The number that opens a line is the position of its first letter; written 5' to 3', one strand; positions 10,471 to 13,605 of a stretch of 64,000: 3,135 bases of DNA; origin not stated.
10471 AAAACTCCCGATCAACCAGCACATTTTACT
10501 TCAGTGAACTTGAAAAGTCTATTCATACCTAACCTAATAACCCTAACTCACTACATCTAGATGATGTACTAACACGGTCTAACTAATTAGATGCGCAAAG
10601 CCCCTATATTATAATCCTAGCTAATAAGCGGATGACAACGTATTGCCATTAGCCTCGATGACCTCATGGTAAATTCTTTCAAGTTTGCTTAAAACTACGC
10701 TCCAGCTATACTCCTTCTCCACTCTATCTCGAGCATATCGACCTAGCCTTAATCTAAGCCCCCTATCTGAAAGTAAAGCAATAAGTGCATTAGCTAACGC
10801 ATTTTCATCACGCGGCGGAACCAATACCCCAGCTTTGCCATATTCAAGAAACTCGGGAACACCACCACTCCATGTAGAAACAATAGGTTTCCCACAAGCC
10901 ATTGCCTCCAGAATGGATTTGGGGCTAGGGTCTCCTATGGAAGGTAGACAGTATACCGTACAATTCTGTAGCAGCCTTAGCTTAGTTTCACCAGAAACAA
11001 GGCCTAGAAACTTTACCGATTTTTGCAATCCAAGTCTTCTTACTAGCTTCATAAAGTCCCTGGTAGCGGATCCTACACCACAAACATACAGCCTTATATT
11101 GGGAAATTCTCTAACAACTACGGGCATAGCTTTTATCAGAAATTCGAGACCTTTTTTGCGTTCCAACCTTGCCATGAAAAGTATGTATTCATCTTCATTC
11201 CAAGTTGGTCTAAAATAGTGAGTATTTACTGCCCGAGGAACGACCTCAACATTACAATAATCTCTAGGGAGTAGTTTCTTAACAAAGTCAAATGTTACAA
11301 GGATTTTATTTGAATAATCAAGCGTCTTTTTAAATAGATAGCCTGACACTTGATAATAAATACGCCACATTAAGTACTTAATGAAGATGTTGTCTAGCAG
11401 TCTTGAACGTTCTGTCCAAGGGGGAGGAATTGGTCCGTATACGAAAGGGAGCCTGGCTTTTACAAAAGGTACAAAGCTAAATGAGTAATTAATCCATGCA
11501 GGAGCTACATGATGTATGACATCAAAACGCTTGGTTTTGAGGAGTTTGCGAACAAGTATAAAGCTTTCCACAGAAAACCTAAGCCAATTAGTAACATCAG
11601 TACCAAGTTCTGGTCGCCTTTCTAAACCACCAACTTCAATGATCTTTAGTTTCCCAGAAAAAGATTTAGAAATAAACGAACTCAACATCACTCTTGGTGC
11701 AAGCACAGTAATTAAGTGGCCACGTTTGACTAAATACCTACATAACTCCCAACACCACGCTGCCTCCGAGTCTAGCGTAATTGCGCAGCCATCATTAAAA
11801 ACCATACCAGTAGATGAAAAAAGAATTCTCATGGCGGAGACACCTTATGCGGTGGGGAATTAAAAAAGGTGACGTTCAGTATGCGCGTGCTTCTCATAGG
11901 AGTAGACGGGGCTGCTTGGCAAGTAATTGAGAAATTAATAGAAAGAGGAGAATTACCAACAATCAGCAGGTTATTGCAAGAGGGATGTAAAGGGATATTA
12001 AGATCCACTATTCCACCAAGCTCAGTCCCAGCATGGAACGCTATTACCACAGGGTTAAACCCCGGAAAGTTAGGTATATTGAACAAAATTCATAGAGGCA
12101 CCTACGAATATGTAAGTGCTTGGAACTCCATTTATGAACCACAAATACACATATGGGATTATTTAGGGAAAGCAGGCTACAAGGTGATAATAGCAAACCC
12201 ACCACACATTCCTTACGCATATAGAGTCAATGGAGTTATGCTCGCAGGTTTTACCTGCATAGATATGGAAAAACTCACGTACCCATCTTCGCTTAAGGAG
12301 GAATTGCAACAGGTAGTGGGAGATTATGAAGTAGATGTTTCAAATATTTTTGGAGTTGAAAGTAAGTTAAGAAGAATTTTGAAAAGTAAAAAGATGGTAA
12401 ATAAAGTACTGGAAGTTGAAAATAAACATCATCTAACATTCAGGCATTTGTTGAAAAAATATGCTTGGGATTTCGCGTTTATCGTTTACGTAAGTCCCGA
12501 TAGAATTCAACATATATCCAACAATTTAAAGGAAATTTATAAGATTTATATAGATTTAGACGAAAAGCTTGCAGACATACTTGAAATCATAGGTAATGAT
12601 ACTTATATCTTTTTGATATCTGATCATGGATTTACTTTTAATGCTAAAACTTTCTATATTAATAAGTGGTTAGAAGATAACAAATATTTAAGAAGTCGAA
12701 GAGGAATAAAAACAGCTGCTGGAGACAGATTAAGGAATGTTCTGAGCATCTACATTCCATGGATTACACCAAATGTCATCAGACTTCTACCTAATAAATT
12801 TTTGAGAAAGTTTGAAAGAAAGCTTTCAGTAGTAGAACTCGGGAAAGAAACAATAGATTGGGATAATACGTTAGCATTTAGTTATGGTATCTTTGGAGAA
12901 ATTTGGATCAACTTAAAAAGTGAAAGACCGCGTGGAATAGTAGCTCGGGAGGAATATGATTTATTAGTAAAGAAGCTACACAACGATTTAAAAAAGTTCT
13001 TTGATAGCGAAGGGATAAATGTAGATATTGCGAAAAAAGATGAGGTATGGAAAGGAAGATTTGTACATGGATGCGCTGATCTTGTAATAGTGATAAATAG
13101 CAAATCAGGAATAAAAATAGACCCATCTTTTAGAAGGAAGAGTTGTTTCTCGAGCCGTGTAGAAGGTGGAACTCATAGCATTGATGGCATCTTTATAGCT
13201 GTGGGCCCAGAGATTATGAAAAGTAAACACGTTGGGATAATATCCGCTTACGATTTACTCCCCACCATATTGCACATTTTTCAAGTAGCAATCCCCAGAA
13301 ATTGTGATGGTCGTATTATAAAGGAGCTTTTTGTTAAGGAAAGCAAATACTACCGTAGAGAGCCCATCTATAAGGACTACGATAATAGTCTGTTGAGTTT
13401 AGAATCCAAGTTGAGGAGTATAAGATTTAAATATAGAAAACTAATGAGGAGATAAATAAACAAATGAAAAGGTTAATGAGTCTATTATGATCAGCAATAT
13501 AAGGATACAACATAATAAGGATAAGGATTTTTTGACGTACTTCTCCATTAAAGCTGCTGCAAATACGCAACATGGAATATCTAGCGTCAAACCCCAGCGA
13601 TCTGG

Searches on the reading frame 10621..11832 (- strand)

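Call 10: search_protein_families(library=pfam, proteins=[window:10621-11832:-], max_evalue=0.01)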
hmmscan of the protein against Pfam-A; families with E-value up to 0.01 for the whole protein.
window:10621-11832:- (403 aa): 5 families
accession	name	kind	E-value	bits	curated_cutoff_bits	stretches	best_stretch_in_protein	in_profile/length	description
PF00534.26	Glycos_transf_1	-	2.9e-38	131.5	26.4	1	212-369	13-171/172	Glycosyl transferases group 1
PF13692.12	Glyco_trans_1_4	-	1.3e-34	119.9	27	1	216-356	3-142/142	Glycosyl transferases group 1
PF13524.12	Glyco_trans_1_2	-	1.4e-08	35.2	25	1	241-384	10-142/144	Glycosyl transferase-like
PF13439.12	Glyco_transf_4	-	1.3e-07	32.3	28.5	1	27-205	8-169/170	Glycosyltransferase Family 4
PF20706.3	GT4-conflict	-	8.3e-05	22.2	26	1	207-382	190-383/385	Family 4 Glycosyltransferase in conflict systems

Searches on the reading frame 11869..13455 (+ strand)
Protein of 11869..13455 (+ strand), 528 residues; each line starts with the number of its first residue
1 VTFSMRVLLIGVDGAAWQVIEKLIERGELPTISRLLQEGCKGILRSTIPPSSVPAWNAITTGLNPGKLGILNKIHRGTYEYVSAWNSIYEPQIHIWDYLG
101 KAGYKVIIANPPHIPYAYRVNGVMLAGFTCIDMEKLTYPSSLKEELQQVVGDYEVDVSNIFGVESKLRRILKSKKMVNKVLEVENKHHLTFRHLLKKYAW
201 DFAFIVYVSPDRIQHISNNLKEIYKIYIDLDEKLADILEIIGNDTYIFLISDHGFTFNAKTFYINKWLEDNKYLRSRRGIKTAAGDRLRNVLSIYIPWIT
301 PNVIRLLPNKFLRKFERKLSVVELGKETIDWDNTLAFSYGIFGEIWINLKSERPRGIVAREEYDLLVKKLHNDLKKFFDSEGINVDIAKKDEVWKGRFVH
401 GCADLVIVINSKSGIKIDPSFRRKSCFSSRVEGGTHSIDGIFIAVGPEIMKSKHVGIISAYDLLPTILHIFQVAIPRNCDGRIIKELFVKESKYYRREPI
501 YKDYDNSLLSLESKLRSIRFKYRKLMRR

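Call 10: search_protein_families(library=pfam, proteins=[window:11869-13455:+], max_evalue=0.01)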
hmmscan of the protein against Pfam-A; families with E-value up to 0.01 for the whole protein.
window:11869-13455:+ (528 aa): 2 families
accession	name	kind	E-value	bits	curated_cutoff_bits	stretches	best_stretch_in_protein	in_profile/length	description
PF01663.27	Phosphodiest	-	8.7e-34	118.1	23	1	7-410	1-318/342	Type I phosphodiesterase / nucleotide pyrophosphatase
PF16347.10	SGSH_C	-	0.0048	17.5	29.3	0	453-526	33-107/154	N-sulphoglucosamine sulphohydrolase, C-terminal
